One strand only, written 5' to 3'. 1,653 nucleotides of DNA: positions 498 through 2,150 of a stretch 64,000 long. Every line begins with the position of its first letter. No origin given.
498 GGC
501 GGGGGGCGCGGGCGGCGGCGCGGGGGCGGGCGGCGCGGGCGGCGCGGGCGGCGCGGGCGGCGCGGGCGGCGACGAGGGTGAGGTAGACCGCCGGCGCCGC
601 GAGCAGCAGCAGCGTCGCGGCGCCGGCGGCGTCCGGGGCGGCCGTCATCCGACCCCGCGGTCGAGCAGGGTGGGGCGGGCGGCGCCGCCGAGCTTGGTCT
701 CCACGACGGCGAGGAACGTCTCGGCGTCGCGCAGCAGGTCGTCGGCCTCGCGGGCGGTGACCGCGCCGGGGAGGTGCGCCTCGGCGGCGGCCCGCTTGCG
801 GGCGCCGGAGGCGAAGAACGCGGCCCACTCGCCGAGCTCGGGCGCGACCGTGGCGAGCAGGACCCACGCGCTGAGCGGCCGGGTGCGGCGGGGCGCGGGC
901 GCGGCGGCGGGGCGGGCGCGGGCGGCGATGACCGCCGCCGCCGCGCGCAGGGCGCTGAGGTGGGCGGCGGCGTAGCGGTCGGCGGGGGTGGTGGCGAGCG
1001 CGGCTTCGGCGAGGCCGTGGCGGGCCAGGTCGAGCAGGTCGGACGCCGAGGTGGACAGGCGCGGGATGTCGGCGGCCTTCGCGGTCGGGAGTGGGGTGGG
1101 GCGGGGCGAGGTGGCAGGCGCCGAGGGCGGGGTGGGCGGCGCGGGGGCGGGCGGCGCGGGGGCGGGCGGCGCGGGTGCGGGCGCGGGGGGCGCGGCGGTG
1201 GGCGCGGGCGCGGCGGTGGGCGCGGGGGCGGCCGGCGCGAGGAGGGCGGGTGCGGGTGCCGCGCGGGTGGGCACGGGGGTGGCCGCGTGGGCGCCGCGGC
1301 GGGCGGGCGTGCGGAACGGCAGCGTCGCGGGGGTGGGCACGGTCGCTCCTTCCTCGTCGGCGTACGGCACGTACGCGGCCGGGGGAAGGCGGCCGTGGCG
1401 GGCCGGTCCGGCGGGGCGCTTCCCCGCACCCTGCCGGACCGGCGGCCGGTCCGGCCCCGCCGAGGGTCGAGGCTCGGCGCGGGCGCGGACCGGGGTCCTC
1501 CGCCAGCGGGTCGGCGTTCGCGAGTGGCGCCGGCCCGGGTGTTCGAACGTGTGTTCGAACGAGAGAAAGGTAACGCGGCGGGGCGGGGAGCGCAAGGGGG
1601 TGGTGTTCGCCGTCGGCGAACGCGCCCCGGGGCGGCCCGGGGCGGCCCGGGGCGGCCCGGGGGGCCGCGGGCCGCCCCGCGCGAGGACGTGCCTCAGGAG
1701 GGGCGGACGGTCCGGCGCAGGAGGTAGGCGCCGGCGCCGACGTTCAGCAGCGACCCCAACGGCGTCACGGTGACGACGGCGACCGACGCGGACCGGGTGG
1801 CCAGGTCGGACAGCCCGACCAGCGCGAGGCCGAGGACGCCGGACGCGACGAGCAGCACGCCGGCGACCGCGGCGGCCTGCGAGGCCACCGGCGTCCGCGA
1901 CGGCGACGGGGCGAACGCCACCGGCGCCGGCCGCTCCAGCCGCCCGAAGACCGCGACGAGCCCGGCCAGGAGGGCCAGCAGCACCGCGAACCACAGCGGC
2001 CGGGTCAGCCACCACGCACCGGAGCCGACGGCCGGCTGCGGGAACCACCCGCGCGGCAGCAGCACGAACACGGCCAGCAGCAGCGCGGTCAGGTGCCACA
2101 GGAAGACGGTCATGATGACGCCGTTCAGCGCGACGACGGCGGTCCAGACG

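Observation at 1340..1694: Perfect LexA SOS box upstream of a SAV_6107-family HEPN gene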

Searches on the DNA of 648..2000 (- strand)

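Call 29: search_rna_families(source=window, start=1000, end=2000, threshold=evalue, max_evalue=10, show_alignments=2)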
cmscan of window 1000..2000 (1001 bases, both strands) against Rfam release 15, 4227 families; matches with E-value up to 10: 2.
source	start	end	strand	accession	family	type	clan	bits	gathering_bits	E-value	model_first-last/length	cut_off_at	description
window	1435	1469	+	RF01989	SECIS_3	Cis-reg;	-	14.3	63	7.2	9-47/59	no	Selenocysteine insertion sequence 3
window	1340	1397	+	RF01747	msiK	Cis-reg;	-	12.9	33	5.2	1-60/60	no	msiK RNA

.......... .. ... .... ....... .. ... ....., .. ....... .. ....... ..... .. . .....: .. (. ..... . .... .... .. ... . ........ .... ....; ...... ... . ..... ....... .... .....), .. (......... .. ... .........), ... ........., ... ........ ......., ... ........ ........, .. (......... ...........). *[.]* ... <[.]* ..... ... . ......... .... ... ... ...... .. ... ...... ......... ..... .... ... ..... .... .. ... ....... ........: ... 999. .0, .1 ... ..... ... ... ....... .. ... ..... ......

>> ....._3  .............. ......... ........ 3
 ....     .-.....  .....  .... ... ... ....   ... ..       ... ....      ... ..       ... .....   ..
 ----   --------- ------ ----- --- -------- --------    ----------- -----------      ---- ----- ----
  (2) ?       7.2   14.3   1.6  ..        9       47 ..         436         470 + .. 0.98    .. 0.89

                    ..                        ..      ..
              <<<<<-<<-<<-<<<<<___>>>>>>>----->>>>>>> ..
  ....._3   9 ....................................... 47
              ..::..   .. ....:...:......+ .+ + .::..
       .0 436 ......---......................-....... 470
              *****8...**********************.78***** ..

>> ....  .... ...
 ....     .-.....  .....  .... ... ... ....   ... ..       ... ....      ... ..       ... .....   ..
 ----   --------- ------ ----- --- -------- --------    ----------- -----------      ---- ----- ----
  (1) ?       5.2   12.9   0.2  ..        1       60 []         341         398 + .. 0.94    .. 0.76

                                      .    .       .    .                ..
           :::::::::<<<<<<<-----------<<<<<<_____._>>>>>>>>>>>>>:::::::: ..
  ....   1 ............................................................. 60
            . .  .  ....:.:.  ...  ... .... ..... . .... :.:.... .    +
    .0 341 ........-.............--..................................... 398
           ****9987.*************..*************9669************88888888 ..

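Call 45: search_rna_families(sources=[L003, L009, L015, L025, L042, L063, L031, L067], threshold=evalue, max_evalue=1)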
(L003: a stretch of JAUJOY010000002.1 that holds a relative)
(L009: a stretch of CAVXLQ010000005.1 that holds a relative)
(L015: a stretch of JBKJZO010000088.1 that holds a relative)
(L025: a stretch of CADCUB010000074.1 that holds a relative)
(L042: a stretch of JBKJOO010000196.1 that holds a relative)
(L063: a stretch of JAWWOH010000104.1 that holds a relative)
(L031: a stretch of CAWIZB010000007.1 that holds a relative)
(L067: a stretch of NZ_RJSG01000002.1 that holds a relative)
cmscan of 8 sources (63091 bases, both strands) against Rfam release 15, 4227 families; matches with E-value up to 1: 2.
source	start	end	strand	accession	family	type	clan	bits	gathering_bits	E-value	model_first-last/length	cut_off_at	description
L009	8070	8130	-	RF03196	mir-6790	Gene; miRNA;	-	25.5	78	0.81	1-63/63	no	mir-6790 microRNA precursor family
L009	6613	6672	-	RF01136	sR28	Gene; snRNA; snoRNA; CD-box;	-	20.4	39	0.47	1-55/55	no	Small nucleolar RNA sR28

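Call 61: build_rna_model(alignment_id=A4, structure=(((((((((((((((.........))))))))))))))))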
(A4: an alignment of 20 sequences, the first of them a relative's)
Model R1 built from alignment A4 (20 sequences, 39 columns); structure: as given.
model positions 39; base pairs 15; branch points 0; effective number of sequences 20; information 1.14 bits per position. Calibrated on 0.2 Mb of random sequence (short: E-values are rough).
structure used (alignment columns):
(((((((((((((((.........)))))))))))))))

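Call 62: search_with_rna_model(model_id=R1, sources=[window, L001, L002, L003, L004, L005, L006, L007, L008, L009, L010, L011, L012, L013, L014, L015, L016, L017, L018, L019, L020, L021, L022, L023, L024, L025, L026, L027, L028, L029, L030, L031, L032, L033, L034, L035, L036, L037, L038, L039, L040, L041, L042, L043, L044, L045, L046, L047, L048, L049, L050, L051, L052, L053, L054, L055, L056, L057, L058, L059, L060, L061, L062, L063, L064, L065, L066, L067, L068, L069, L070, L071, L072, L073, L074, L075, L076, L077, L078, L079, L080, L081, L082, L083, L084, L085], max_evalue=1, make_alignment=true)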
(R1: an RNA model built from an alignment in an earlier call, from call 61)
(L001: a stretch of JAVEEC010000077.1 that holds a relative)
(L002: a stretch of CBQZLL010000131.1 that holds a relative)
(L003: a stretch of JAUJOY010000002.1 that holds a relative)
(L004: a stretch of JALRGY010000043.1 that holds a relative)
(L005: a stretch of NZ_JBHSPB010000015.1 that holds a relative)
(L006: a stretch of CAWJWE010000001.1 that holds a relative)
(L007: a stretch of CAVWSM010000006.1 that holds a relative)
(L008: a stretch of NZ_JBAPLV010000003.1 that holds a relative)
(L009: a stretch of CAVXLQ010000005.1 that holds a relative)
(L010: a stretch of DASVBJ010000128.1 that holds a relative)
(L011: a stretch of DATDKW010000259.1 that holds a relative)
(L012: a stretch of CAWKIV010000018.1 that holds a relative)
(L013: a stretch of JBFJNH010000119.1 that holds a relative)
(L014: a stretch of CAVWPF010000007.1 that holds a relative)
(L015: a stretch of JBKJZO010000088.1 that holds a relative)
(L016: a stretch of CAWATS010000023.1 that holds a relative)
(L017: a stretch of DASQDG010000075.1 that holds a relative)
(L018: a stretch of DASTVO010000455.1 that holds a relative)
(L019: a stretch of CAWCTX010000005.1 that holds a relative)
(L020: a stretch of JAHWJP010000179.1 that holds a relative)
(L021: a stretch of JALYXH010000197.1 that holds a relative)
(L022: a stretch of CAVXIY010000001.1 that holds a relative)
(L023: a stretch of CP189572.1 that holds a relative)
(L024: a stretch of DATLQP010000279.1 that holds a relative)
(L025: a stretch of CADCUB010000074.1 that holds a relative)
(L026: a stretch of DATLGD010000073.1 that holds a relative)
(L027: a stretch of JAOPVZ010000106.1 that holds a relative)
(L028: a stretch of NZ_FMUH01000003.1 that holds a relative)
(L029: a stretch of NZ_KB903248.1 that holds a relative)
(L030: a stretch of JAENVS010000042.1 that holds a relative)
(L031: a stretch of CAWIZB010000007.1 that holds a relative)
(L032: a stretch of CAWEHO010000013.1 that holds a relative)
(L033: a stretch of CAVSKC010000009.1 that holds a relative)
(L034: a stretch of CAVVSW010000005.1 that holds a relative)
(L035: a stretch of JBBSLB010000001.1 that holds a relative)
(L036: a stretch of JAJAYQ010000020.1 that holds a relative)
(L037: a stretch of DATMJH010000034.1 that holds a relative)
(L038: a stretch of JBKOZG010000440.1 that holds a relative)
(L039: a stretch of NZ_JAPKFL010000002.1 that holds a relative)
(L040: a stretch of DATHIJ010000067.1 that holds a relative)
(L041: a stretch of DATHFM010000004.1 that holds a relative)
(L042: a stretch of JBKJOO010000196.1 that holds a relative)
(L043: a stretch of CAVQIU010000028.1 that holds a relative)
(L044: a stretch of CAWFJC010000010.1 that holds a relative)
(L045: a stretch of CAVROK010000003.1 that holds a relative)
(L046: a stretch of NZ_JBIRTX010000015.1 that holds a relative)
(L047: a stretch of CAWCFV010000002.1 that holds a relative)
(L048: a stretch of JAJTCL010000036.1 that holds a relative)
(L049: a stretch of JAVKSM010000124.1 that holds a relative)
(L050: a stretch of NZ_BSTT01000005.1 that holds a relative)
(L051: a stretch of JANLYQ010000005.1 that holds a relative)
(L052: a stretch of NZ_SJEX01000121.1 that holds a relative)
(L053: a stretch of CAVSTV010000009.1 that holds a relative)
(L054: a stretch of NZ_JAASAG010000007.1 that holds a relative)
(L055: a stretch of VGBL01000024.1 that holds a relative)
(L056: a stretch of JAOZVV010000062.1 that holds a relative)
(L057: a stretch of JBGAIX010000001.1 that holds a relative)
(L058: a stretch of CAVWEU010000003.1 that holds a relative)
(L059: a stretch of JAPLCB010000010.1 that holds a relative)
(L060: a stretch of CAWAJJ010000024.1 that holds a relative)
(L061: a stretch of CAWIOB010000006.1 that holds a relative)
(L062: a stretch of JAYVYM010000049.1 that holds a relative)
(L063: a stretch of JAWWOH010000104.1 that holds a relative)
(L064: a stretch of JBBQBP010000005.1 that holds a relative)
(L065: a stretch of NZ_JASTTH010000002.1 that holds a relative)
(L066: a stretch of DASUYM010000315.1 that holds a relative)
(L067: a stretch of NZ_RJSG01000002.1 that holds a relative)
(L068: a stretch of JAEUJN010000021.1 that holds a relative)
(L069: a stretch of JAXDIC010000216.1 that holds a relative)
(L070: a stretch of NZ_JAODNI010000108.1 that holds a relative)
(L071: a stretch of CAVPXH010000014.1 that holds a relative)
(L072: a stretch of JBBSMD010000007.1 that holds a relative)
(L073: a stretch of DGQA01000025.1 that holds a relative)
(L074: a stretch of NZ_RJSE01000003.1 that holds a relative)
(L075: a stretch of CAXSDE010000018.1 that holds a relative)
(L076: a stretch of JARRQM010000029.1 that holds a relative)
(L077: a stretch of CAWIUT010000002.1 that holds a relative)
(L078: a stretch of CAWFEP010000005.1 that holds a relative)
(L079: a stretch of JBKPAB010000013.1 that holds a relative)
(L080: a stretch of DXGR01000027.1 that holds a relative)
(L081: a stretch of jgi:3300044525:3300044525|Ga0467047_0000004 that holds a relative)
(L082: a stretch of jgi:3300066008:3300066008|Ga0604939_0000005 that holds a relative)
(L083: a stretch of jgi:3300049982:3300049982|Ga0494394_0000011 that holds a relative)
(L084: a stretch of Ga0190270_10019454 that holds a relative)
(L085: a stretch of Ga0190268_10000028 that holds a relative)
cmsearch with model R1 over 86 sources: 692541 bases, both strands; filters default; matches with E-value up to 1: 83.
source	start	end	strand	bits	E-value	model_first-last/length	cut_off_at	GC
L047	3543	3581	+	53.8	2e-09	1-39/39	no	0.85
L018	3519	3557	+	53.5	2.4e-09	1-39/39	no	0.85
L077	3450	3488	+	52.9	3.4e-09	1-39/39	no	0.77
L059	3668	3706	+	52.6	3.9e-09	1-39/39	no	0.74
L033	3610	3648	+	51.6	6.8e-09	1-39/39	no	0.82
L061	3485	3523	+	50.9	1e-08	1-39/39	no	0.74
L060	3569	3607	+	50.9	1e-08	1-39/39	no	0.69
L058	3431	3469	+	50.9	1e-08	1-39/39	no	0.72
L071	3334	3372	+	50.6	1.2e-08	1-39/39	no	0.69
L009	3510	3548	+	50.1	1.6e-08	1-39/39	no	0.85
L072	561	599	+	49.5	2.3e-08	1-39/39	no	0.85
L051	3491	3529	+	48.9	3.1e-08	1-39/39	no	0.82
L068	2260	2298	+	48.8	3.3e-08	1-39/39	no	0.77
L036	3504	3542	+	48.2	4.7e-08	1-39/39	no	0.79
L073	3756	3794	+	48.1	4.7e-08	1-39/39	no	0.72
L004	3518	3556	+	48.1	5e-08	1-39/39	no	0.74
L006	3510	3548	+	47.5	6.8e-08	1-39/39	no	0.77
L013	3492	3530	+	46.7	1.1e-07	1-39/39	no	0.67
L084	2677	2715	-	44.9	2.8e-07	1-39/39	no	0.79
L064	3469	3508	+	43.2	7.4e-07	1-39/39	no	0.82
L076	2579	2617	+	43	8.1e-07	1-39/39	no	0.87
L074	3473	3511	+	40.9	2.7e-06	1-39/39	no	0.69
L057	3816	3855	+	40.6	3.1e-06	1-39/39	no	0.77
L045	3516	3555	+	40.3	3.8e-06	1-39/39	no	0.73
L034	3538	3577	+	38.9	7.8e-06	1-39/39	no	0.82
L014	3887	3926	+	37.2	2.1e-05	1-39/39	no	0.85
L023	3442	3479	+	36.8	2.6e-05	1-39/39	no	0.87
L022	3976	4015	+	36.6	2.8e-05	1-39/39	no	0.7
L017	3487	3526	+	36.3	3.3e-05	1-39/39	no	0.73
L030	3422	3461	+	35.2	6.4e-05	1-39/39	no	0.85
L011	3474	3511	+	34.2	0.00011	1-39/39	no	0.82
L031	3791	3830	+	34.1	0.00012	1-39/39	no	0.57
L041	3904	3943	+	34.1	0.00012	1-39/39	no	0.57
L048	1596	1635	+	34.1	0.00012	1-39/39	no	0.57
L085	3375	3414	+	33.8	0.00014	1-39/39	no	0.9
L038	3912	3951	+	33.6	0.00015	1-39/39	no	0.6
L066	2247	2286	+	32.2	0.00034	1-39/39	no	0.7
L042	3379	3417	+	31.7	0.00045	1-39/39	no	0.77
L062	1677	1715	+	31.7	0.00045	1-39/39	no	0.77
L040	3288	3327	+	31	0.00066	1-39/39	no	0.6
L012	3502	3541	+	30.7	0.00074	1-39/39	no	0.93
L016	3504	3543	+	30.7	0.00078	1-39/39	no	0.9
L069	822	859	+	29.4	0.0016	1-39/39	no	0.87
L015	3303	3340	+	28.9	0.0021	1-39/39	no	0.82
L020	85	123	+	28.4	0.0027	1-39/39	no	0.74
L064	3469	3508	-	27.9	0.0035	1-39/39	no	0.82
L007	3370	3404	+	27.6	0.0043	1-39/39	no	0.83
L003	3371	3409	+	27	0.006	1-39/39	no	0.72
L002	1549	1586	+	26.7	0.0069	1-39/39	no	0.84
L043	3801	3839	+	26.3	0.0086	1-39/39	no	0.64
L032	3946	3984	+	25.8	0.011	1-39/39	no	0.67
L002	5605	5659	+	25.6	0.013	1-39/39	no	0.56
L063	3456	3496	+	25.4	0.015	1-39/39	no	0.83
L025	3474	3518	+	25.1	0.017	1-39/39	no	0.84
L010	3495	3533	+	24.9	0.019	1-39/39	no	0.82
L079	3913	3949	+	24.8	0.02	1-39/39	no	0.59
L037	1856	1891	+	24.5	0.023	1-39/39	no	0.78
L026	2939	2974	+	24.5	0.023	1-39/39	no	0.78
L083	2258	2294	+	24.5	0.024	1-39/39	no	0.86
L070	3434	3470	-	24.4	0.025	1-39/39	no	0.81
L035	3439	3477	+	23.5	0.041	1-39/39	no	0.77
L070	3435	3469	+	22.7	0.063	1-39/39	no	0.86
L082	2342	2371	+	22.7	0.065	1-39/39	no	0.87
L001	3578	3620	+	22.2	0.086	1-39/39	no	0.84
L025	3427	3468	+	22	0.095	1-39/39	no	0.69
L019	3345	3379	+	21.4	0.14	1-39/39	no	0.8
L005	1237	1275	+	21.1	0.16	1-39/39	no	0.87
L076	1465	1497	-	20.2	0.27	1-39/39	no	0.79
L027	3481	3522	+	20.1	0.27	1-39/39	no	0.69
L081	2228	2266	+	19.9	0.31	1-39/39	no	0.92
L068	2314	2350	-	19.7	0.34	1-39/39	no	0.73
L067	3498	3534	+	19.5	0.38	1-39/39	no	0.7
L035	1276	1313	-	18.8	0.56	1-39/39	no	0.74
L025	4830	4889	+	18.7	0.6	1-39/39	no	0.83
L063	4912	4946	+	18.5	0.65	1-39/39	no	0.77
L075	4853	4884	+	18.4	0.7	1-39/39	no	0.88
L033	2829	2856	-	18.4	0.7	6-34/39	no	0.82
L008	1050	1086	-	18.3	0.73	1-39/39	no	0.81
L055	6317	6360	-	18.1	0.82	1-39/39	no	0.75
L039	6738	6768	+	17.9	0.95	1-39/39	no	0.81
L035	3488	3525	+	17.8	0.97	1-39/39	no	0.82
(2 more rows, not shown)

Alignment A5: 83 matches aligned to the model, 76 columns, each read 5' to 3' on its own strand. Consensus structure (alignment columns), stored with it:
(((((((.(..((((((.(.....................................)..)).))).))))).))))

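Call 63: search_with_rna_model(model_id=R1, source=window, start=1300, end=1700, filters=off, max_evalue=10, show_alignments=2)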
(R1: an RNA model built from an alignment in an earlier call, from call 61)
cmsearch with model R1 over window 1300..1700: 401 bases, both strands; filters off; matches with E-value up to 10: 22.
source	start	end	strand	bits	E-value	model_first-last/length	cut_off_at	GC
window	1405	1440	+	19.7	0.0002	1-39/39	no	0.83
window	1405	1440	-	19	0.00029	1-39/39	no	0.83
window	1458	1479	-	15.6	0.0019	1-39/39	no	0.82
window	1501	1541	+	11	0.025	1-39/39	no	0.83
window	1625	1642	+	9.2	0.067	1-39/39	no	1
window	1625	1642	-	9.2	0.067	1-39/39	no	1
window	1604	1622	+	9.1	0.07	1-39/39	no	0.68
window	1458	1479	+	8.9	0.081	1-39/39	no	0.82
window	1352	1384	+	8.6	0.094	1-39/39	no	0.79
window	1605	1621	-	6.5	0.31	1-39/39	no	0.71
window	1444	1456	-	6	0.4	1-39/39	no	0.92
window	1444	1456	+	6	0.4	1-39/39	no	0.92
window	1646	1661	+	5.9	0.42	1-39/39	no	1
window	1646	1661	-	5.9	0.42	1-39/39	no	1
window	1666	1681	-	5.3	0.57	1-39/39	no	1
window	1361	1375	-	1.9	3.9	1-39/39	no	0.67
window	1493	1497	-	1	6.3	20-24/39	no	0.8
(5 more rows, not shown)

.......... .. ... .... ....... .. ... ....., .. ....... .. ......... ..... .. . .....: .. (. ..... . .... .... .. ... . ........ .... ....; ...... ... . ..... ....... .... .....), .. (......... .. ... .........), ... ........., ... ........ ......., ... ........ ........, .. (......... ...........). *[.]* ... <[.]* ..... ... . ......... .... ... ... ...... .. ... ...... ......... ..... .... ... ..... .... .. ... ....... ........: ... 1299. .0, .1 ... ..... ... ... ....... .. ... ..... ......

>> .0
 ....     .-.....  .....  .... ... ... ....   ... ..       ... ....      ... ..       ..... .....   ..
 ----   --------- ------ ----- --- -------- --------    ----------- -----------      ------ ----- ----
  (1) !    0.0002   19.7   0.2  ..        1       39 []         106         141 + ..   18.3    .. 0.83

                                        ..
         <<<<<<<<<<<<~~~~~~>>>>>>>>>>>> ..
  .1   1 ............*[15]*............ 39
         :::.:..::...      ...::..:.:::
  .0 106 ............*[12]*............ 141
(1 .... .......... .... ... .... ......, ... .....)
